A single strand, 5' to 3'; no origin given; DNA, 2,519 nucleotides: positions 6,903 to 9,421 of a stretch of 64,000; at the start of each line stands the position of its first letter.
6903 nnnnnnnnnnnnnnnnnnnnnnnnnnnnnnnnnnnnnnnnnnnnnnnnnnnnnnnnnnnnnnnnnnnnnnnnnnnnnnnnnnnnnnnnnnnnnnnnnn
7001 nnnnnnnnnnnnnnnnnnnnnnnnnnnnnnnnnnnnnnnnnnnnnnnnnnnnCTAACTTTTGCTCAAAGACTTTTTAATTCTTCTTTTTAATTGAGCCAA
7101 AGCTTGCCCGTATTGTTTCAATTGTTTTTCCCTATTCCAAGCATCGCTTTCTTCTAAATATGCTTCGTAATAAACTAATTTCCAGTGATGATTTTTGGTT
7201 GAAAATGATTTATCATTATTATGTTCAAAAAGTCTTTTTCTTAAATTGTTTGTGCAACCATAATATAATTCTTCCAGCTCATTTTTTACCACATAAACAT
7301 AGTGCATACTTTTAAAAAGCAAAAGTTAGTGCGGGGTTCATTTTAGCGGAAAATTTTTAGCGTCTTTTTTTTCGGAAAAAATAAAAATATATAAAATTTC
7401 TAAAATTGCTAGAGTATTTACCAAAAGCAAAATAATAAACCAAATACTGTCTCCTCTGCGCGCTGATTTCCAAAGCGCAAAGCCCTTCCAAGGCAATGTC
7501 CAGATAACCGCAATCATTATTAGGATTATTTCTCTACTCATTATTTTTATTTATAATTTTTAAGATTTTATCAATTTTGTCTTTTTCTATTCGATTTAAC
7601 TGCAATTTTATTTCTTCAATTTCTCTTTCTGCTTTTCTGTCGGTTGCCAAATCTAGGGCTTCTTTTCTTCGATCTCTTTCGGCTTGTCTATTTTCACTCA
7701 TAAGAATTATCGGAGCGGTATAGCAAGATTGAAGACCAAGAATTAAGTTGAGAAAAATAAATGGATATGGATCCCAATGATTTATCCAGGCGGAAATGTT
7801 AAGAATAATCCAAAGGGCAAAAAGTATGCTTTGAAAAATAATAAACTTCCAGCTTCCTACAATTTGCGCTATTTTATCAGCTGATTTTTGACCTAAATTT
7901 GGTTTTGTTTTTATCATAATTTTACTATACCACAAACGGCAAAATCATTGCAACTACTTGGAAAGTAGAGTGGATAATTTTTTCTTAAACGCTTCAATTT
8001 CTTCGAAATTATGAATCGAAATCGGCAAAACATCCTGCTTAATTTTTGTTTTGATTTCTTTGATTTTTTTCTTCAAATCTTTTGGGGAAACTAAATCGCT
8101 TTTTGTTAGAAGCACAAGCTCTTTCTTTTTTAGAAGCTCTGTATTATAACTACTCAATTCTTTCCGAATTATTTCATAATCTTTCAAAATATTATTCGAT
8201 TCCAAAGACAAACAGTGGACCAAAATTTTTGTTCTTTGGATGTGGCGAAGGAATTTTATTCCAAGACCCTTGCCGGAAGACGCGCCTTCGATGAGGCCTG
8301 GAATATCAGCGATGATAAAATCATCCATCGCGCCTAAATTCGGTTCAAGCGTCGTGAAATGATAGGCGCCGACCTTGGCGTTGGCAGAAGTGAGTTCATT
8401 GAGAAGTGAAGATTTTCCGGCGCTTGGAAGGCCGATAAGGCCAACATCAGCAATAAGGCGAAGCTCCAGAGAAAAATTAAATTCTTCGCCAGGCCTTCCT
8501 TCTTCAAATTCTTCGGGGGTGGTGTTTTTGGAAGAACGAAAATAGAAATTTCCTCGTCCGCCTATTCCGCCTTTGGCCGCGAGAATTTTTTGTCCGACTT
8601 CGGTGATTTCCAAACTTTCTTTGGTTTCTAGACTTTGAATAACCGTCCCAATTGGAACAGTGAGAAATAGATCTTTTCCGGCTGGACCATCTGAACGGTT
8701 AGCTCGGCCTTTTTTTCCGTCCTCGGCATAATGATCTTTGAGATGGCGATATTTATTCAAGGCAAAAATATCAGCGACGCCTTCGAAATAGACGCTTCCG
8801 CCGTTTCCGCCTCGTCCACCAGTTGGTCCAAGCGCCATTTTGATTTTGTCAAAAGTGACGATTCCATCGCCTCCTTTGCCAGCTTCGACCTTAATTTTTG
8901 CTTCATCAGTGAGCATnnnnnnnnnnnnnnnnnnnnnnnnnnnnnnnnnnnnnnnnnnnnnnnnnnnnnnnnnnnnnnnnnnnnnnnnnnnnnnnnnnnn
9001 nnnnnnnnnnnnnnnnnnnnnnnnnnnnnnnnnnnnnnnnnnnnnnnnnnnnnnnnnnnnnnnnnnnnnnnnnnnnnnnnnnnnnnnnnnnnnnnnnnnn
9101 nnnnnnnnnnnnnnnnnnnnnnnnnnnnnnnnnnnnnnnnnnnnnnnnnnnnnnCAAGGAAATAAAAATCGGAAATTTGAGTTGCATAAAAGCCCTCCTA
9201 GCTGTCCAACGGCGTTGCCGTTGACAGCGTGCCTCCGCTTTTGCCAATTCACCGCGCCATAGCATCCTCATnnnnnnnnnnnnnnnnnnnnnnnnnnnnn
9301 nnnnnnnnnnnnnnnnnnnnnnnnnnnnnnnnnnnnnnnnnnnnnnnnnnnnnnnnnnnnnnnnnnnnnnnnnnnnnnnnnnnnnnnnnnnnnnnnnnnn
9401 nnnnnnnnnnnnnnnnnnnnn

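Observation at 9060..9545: Roughly 440 nt GC-rich, ORF-free, hairpin-dense segment between obg and yidD: unassigned structured RNA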

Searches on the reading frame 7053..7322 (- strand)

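Call 52: search_protein_families(library=pfam, proteins=[window:7053-7322:-], max_evalue=0.01)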
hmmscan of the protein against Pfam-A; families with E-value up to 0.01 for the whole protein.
window:7053-7322:- (89 aa): 1 family
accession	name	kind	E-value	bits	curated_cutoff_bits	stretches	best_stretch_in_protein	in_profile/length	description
PF01541.30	GIY-YIG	-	1.7e-12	47.9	22.6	1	6-72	1-72/78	GIY-YIG catalytic domain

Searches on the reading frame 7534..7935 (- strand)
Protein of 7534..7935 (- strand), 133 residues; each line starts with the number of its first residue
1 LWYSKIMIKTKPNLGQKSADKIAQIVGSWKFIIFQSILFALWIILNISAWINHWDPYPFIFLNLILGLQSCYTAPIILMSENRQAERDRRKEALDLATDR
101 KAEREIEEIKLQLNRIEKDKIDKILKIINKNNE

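Call 52: search_protein_families(library=pfam, proteins=[window:7534-7935:-], max_evalue=0.01)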
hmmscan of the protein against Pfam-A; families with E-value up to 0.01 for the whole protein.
window:7534-7935:- (133 aa): 1 family
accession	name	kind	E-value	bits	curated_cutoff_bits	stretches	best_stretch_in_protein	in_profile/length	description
PF06210.16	DUF1003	-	2.3e-33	114.9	27.4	1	26-122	1-98/103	Protein of unknown function (DUF1003)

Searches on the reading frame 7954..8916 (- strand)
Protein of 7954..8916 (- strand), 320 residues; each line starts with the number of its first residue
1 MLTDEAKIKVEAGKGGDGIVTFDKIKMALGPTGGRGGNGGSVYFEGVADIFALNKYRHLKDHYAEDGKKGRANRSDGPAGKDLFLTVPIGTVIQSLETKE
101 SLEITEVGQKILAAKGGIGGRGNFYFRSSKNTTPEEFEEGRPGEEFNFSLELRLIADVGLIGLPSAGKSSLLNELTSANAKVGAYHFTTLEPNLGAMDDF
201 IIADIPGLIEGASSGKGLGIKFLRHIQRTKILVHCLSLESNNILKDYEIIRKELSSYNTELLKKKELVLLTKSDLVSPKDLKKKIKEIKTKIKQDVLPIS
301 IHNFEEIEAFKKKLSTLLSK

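Call 11: find_related_loci(query=window:7954-8916:-, collection=genome_contigs, flank=3000)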
Query window:7954-8916:- (320 aa) in genome_contigs; peptide patterns used: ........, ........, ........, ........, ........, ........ (x = any residue, [..] = any of these).
599 stretches matched a pattern (row limit reached: there are more); 8 encode a relative of the query (tblastn E <= 1e-3); 8 distinct loci.
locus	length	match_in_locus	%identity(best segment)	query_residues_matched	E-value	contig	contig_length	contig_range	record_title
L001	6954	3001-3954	83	1-318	1e-161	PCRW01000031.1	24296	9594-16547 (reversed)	MAG: Candidatus Moranbacteria bacterium CG23_combo_of_CG06-09_8_20_14_all_35_22 CG23_scaffold_3551_c, whole genome shotg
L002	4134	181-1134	82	1-318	1e-162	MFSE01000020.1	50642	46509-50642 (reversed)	MAG: Candidatus Moranbacteria bacterium RIFOXYA12_FULL_35_19 rifixya3_full_scaffold_435, whole genome shotgun sequence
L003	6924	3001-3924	70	3-311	1e-135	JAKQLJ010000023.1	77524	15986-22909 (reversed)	MAG: bacterium isolate USDV_maxbin.175 k141_1899986, whole genome shotgun sequence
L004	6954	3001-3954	44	4-314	5e-64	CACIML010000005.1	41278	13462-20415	uncultured Pelagibacteraceae bacterium isolate AG-435-N15 genome assembly, contig: AG-435-N15_NODE_5, whole genome shotg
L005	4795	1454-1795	37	160-272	3e-16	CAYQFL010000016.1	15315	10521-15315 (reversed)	MAG TPA_asm: uncultured Methanosarcinales archaeon isolate binchicken_co256_894 genome assembly, contig: NODE_9013_lengt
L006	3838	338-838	31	158-274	2e-14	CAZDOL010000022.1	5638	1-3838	MAG TPA_asm: uncultured Gammaproteobacteria bacterium isolate SRP178699_co1_409 genome assembly, contig: NODE_21178_leng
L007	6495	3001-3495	24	149-272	6e-11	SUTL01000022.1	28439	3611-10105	MAG: Methanobrevibacter thaueri isolate SIG19 NODE_33503_length_28439_cov_2.106598, whole genome shotgun sequence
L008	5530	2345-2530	34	149-209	4e-7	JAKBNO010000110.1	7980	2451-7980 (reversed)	MAG: Thermoplasmata archaeon isolate LL2.bin60 NODE_13658_length_7980_cov_3.12212, whole genome shotgun sequence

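Call 24: find_homologous_proteins(query=window:7954-8916:-, max_evalue=1e-60)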
Query window:7954-8916:- (320 aa): 7735 proteins with E <= 1e-60 among 8000 candidates; the best 120 are listed.
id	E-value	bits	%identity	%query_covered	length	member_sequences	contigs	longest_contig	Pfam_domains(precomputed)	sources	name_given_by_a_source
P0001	1.0e-202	690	100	100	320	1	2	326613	PF01926.30,PF02421.25,PF01018.29,PF03193.23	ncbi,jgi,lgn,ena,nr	ncbi:MAG TPA: Obg family GTPase CgtA [Candidatus Moranbacteria bacterium]|nr:Obg family GTPase CgtA 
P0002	3.3e-168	577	83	99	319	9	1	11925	PF01926.30,PF02421.25,PF01018.29,PF03193.23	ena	-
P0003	7.2e-167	572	80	99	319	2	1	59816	PF01926.30,PF02421.25,PF01018.29,PF03193.23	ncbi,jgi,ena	-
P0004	2.9e-164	564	81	100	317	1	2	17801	PF01926.30,PF02421.25,PF01018.29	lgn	-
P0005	5.0e-164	563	80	99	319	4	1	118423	PF01926.30,PF02421.25,PF01018.29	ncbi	ncbi:MAG: Obg family GTPase CgtA [Candidatus Moraniibacteriota bacterium]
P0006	4.4e-162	556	79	99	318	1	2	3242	PF01926.30,PF02421.25,PF01018.29,PF03193.23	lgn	-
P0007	4.0e-160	550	78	96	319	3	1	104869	PF01926.30,PF02421.25,PF01018.29,PF03193.23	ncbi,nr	ncbi:MAG: Obg family GTPase CgtA [bacterium]|nr:Obg family GTPase CgtA [bacterium]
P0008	2.3e-158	544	76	99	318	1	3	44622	PF01926.30,PF02421.25,PF01018.29,PF03193.23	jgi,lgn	jgi:GTP-binding protein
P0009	2.3e-155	534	74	99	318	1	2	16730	PF01926.30,PF02421.25,PF01018.29,PF03193.23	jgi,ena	-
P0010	6.9e-154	530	75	100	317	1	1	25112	PF01926.30,PF02421.25,PF01018.29,PF03193.23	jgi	jgi:GTPase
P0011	7.9e-154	529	74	99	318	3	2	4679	PF01926.30,PF02421.25,PF01018.29,PF03193.23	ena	-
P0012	1.4e-152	525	75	96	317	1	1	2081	PF01926.30,PF02421.25,PF01018.29,PF03193.23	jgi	jgi:GTP-binding protein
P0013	2.1e-152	525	75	96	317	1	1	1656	PF01926.30,PF02421.25,PF01018.29,PF03193.23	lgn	-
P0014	4.1e-151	520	73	99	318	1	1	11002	PF01926.30,PF02421.25,PF01018.29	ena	-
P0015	6.1e-151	520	74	96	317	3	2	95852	PF01926.30,PF02421.25,PF01018.29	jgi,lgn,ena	jgi:GTP-binding protein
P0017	1.7e-150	518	75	99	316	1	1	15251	PF01926.30,PF02421.25,PF01018.29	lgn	-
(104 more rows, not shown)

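Call 25: find_encoding_contigs(protein=P0002, flank=10000, max_places=3)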
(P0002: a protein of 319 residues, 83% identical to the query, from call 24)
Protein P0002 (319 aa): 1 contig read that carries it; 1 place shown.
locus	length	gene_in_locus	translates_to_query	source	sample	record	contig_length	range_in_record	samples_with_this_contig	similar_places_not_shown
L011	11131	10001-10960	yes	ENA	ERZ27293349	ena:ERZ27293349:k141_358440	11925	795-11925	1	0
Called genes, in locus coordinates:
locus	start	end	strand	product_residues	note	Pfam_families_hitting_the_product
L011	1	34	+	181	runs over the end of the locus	PF00908:dTDP_sugar_isom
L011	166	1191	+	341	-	PF01073:3Beta_HSD, PF01370:Epimerase, PF02719:Polysacc_synt_2, PF04321:RmlD_sub_bind, PF07993:NAD_binding_4, PF16363:GDP_Man_Dehyd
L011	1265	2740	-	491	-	PF24817:WD40_WDHD1_1st (faint)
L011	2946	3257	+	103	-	PF00829:Ribosomal_L21p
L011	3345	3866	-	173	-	PF02132:RecR_ZnF, PF01751:Toprim, PF13662:Toprim_4, PF21175:RecR_C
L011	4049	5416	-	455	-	PF00772:DnaB, PF13481:AAA_25, PF03796:DnaB_C, PF06745:ATPase (faint)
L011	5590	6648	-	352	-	PF01207:Dus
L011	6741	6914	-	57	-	-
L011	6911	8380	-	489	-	PF01921:tRNA-synt_1f (faint), PF01406:tRNA-synt_1e, PF09334:tRNA-synt_1g, PF00133:tRNA-synt_1 (weak), PF09190:DALR_2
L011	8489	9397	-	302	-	PF01544:CorA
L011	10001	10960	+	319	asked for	PF01018:GTP1_OBG, PF03193:RsgA_GTPase (faint), PF01926:MMR_HSR1, PF02421:FeoB_N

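Call 26: find_encoding_contigs(protein=P0003, flank=10000, max_places=3)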
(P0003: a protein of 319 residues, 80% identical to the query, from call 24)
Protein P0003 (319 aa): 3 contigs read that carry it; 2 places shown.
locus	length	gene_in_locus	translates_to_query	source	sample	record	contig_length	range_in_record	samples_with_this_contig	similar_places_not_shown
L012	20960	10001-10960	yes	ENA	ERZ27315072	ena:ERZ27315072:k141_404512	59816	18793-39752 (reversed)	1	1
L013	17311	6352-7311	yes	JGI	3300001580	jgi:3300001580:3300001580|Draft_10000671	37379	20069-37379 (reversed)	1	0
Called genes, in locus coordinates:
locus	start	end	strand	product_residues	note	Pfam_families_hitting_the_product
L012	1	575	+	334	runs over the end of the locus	PF01073:3Beta_HSD, PF01370:Epimerase, PF02719:Polysacc_synt_2, PF04321:RmlD_sub_bind, PF07993:NAD_binding_4, PF16363:GDP_Man_Dehyd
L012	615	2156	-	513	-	-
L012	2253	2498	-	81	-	PF04070:DUF378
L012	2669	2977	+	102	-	PF00829:Ribosomal_L21p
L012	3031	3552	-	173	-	PF02132:RecR_ZnF, PF01751:Toprim, PF13662:Toprim_4, PF21175:RecR_C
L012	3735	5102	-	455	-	PF00772:DnaB, PF13481:AAA_25, PF03796:DnaB_C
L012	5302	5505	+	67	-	-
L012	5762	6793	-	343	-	PF01207:Dus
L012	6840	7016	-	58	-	-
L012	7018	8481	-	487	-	PF01406:tRNA-synt_1e, PF01921:tRNA-synt_1f (faint), PF09334:tRNA-synt_1g (weak), PF00133:tRNA-synt_1 (weak), PF09334:tRNA-synt_1g (weak), PF09190:DALR_2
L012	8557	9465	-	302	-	PF01544:CorA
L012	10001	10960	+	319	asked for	PF01018:GTP1_OBG, PF03193:RsgA_GTPase (faint), PF01926:MMR_HSR1, PF02421:FeoB_N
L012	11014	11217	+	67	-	PF18893:DUF5652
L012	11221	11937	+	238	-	-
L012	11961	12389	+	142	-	PF00293:NUDIX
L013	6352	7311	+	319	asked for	PF01018:GTP1_OBG, PF03193:RsgA_GTPase (faint), PF01926:MMR_HSR1, PF02421:FeoB_N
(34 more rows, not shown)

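Call 27: find_encoding_contigs(protein=P0004, flank=10000, max_places=3)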
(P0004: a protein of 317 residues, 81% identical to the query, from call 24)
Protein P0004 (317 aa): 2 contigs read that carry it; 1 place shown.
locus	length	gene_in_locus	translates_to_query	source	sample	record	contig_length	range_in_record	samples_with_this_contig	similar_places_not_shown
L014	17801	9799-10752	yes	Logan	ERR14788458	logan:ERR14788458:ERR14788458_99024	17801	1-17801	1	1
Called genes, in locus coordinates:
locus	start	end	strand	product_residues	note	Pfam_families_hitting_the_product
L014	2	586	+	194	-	?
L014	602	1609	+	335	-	PF01073:3Beta_HSD, PF01370:Epimerase, PF02719:Polysacc_synt_2, PF04321:RmlD_sub_bind, PF07993:NAD_binding_4, PF16363:GDP_Man_Dehyd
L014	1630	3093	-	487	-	PF25174:Beta-prop_THOC3 (faint)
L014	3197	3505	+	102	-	PF00829:Ribosomal_L21p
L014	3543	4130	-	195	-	PF21176:RecR_HhH, PF02132:RecR_ZnF (weak), PF01751:Toprim, PF13662:Toprim_4, PF21175:RecR_C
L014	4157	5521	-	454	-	PF00772:DnaB, PF13481:AAA_25, PF03796:DnaB_C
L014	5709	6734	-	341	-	PF01207:Dus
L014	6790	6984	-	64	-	-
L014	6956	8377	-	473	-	PF00133:tRNA-synt_1 (faint), PF01406:tRNA-synt_1e, PF01921:tRNA-synt_1f (faint), PF09334:tRNA-synt_1g, PF09190:DALR_2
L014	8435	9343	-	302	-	PF01544:CorA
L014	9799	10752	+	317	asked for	PF01018:GTP1_OBG, PF01926:MMR_HSR1, PF02421:FeoB_N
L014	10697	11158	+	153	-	PF06210:DUF1003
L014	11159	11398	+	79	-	-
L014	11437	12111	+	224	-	-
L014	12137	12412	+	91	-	PF00166:Cpn10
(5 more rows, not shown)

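Call 28: find_encoding_contigs(protein=P0005, flank=10000, max_places=3)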
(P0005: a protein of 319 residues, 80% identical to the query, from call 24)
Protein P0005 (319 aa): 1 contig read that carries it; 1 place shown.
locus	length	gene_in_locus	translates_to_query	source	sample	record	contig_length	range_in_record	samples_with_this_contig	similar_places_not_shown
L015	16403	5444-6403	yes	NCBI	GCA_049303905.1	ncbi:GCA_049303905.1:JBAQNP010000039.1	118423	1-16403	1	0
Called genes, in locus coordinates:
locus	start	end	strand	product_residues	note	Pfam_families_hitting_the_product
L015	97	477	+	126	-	-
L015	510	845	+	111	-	-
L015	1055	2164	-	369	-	PF01207:Dus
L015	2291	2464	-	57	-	-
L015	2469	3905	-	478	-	PF00133:tRNA-synt_1 (faint), PF01406:tRNA-synt_1e, PF01921:tRNA-synt_1f (faint), PF09334:tRNA-synt_1g (weak), PF09190:DALR_2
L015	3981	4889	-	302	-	PF01544:CorA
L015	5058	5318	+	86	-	PF01809:YidD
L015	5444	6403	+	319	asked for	PF01018:GTP1_OBG, PF01926:MMR_HSR1, PF02421:FeoB_N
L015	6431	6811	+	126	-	PF06210:DUF1003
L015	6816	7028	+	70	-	PF18893:DUF5652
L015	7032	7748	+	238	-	-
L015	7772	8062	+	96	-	-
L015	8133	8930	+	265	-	-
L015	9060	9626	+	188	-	-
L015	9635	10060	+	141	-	PF10947:DUF2628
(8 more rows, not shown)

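Call 60: find_encoding_contigs(protein=P0007, flank=2500, max_places=2)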
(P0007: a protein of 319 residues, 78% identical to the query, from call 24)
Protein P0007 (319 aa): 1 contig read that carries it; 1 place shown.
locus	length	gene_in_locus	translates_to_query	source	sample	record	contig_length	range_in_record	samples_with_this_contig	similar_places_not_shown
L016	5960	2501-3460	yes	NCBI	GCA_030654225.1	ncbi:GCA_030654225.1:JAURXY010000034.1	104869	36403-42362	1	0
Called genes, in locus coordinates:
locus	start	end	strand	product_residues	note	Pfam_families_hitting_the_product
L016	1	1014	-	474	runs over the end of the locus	PF00133:tRNA-synt_1 (faint), PF01406:tRNA-synt_1e, PF01921:tRNA-synt_1f (faint), PF09334:tRNA-synt_1g, PF09190:DALR_2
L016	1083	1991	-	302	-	PF01544:CorA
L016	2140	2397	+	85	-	PF01809:YidD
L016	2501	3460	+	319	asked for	PF01018:GTP1_OBG, PF03193:RsgA_GTPase (faint), PF01926:MMR_HSR1, PF02421:FeoB_N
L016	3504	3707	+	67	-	PF18893:DUF5652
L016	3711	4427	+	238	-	-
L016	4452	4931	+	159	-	PF01230:HIT (weak)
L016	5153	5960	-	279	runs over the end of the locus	PF00581:Rhodanese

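Call 61: find_encoding_contigs(protein=P0008, flank=2500, max_places=2)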
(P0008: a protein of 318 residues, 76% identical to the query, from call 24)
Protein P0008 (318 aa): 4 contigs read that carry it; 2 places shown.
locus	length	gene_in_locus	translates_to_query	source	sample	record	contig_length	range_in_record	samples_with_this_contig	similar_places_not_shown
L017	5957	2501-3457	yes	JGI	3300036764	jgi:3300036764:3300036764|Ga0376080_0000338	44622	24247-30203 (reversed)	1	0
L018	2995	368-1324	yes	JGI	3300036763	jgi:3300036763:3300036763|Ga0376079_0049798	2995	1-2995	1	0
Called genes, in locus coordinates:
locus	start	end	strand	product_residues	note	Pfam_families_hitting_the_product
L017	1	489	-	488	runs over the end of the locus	PF00133:tRNA-synt_1 (faint), PF01406:tRNA-synt_1e, PF01921:tRNA-synt_1f (faint), PF09334:tRNA-synt_1g (weak), PF09190:DALR_2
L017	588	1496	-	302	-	PF01544:CorA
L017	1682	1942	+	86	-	PF01809:YidD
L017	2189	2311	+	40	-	-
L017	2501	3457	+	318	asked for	PF01018:GTP1_OBG, PF03193:RsgA_GTPase (faint), PF01926:MMR_HSR1, PF02421:FeoB_N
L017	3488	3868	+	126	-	PF06210:DUF1003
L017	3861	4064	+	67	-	PF18893:DUF5652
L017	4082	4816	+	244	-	-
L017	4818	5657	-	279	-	PF00581:Rhodanese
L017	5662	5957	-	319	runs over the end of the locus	PF00551:Formyl_trans_N, PF02911:Formyl_trans_C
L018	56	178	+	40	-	-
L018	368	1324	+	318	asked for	PF01018:GTP1_OBG, PF03193:RsgA_GTPase (faint), PF01926:MMR_HSR1, PF02421:FeoB_N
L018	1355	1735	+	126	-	PF06210:DUF1003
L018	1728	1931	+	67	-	PF18893:DUF5652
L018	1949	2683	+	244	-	-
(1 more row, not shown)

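Call 62: find_encoding_contigs(protein=P0006, flank=2500, max_places=2)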
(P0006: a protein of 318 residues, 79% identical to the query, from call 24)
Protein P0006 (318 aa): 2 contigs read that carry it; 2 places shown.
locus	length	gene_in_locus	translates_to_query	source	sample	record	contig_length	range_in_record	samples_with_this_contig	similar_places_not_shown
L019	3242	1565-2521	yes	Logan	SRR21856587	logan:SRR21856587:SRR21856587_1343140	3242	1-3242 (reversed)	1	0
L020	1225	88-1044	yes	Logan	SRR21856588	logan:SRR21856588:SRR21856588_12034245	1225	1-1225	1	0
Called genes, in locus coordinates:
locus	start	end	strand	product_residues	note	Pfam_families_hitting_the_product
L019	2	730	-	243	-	?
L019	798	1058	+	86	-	PF01809:YidD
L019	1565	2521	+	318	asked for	PF01018:GTP1_OBG, PF03193:RsgA_GTPase (faint), PF01926:MMR_HSR1, PF02421:FeoB_N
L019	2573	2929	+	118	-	PF06210:DUF1003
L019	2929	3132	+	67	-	PF18893:DUF5652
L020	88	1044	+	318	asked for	PF01018:GTP1_OBG, PF03193:RsgA_GTPase (faint), PF01926:MMR_HSR1, PF02421:FeoB_N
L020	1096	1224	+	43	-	?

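Call 69: find_encoding_contigs(protein=P0010, flank=1500, max_places=1)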
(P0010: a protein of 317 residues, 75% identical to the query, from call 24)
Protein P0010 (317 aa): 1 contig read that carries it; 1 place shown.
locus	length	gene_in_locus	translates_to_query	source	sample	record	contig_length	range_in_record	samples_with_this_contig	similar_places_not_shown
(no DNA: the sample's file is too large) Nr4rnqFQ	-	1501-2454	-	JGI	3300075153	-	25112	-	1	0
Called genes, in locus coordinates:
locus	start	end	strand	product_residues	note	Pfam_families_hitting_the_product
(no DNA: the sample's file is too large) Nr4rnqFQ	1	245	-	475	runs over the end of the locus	PF00133:tRNA-synt_1 (faint), PF01406:tRNA-synt_1e, PF09334:tRNA-synt_1g, PF23493:CysS_C (faint), PF09190:DALR_2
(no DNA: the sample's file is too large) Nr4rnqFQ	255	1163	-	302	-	PF01544:CorA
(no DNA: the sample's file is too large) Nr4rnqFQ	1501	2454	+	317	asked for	PF01018:GTP1_OBG, PF03193:RsgA_GTPase (faint), PF01926:MMR_HSR1, PF02421:FeoB_N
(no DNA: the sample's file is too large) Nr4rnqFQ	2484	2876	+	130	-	PF06210:DUF1003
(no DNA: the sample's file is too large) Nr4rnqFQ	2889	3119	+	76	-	PF18893:DUF5652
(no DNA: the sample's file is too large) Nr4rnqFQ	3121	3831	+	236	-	-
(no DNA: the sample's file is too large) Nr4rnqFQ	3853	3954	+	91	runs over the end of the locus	PF00166:Cpn10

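Call 70: find_encoding_contigs(protein=P0009, flank=1500, max_places=1)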
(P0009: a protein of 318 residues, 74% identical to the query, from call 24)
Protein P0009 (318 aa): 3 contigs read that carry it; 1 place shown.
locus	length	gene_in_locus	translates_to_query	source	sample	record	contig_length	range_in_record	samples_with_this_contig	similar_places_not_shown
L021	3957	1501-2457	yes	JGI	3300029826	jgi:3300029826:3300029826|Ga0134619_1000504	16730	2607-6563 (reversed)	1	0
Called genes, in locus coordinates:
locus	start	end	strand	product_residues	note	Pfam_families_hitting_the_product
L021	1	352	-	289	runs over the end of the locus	PF01544:CorA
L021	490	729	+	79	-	PF01809:YidD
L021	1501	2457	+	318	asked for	PF01018:GTP1_OBG, PF03193:RsgA_GTPase (faint), PF01926:MMR_HSR1, PF02421:FeoB_N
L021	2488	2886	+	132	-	PF06210:DUF1003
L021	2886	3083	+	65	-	PF18893:DUF5652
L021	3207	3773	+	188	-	-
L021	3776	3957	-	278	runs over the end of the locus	PF00581:Rhodanese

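Call 76: find_encoding_contigs(protein=P0017, flank=1600, max_places=2)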
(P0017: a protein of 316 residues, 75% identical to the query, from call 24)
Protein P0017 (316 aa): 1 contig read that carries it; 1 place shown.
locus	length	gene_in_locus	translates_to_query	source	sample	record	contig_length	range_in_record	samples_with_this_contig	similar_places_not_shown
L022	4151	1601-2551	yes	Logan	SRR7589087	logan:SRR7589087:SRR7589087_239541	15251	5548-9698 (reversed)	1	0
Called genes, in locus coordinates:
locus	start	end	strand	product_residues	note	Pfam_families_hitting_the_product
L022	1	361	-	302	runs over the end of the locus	PF01544:CorA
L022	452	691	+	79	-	PF01809:YidD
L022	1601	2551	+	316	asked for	PF01018:GTP1_OBG, PF01926:MMR_HSR1, PF02421:FeoB_N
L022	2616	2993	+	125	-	PF06210:DUF1003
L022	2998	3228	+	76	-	PF18893:DUF5652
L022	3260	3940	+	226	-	-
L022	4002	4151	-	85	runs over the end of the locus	-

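Call 77: find_encoding_contigs(protein=P0015, flank=1600, max_places=2)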
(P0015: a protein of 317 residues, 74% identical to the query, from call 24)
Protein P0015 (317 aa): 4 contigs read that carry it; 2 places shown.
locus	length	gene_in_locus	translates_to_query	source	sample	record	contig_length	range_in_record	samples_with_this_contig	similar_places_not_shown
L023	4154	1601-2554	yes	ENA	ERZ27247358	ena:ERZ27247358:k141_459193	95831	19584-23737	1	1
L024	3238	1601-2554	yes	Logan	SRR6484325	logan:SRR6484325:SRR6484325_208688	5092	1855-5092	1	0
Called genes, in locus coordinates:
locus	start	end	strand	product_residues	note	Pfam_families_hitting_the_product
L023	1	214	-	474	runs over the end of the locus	PF00133:tRNA-synt_1 (faint), PF01406:tRNA-synt_1e, PF09334:tRNA-synt_1g, PF09190:DALR_2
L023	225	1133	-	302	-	PF01544:CorA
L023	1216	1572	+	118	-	PF01809:YidD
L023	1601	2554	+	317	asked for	PF01018:GTP1_OBG, PF01926:MMR_HSR1, PF02421:FeoB_N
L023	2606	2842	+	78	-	PF18893:DUF5652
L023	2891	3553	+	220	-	-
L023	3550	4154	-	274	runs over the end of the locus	PF00581:Rhodanese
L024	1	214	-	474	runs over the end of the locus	PF00133:tRNA-synt_1 (faint), PF01406:tRNA-synt_1e, PF09334:tRNA-synt_1g, PF09190:DALR_2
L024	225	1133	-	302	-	PF01544:CorA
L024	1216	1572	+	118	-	PF01809:YidD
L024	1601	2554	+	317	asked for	PF01018:GTP1_OBG, PF01926:MMR_HSR1, PF02421:FeoB_N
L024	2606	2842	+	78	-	PF18893:DUF5652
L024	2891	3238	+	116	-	?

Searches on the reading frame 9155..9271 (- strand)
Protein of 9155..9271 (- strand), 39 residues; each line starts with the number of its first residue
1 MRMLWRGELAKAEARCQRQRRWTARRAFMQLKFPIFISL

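Call 82: search_protein_families(library=ncbifam, proteins=[window:9155-9271:-], max_evalue=1)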
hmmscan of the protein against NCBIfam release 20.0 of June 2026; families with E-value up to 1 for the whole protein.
seq(39 aa): 0 families

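Call 83: search_protein_families(library=pfam, proteins=[window:9155-9271:-], max_evalue=1)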
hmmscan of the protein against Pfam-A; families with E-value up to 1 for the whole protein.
seq(39 aa): 0 families
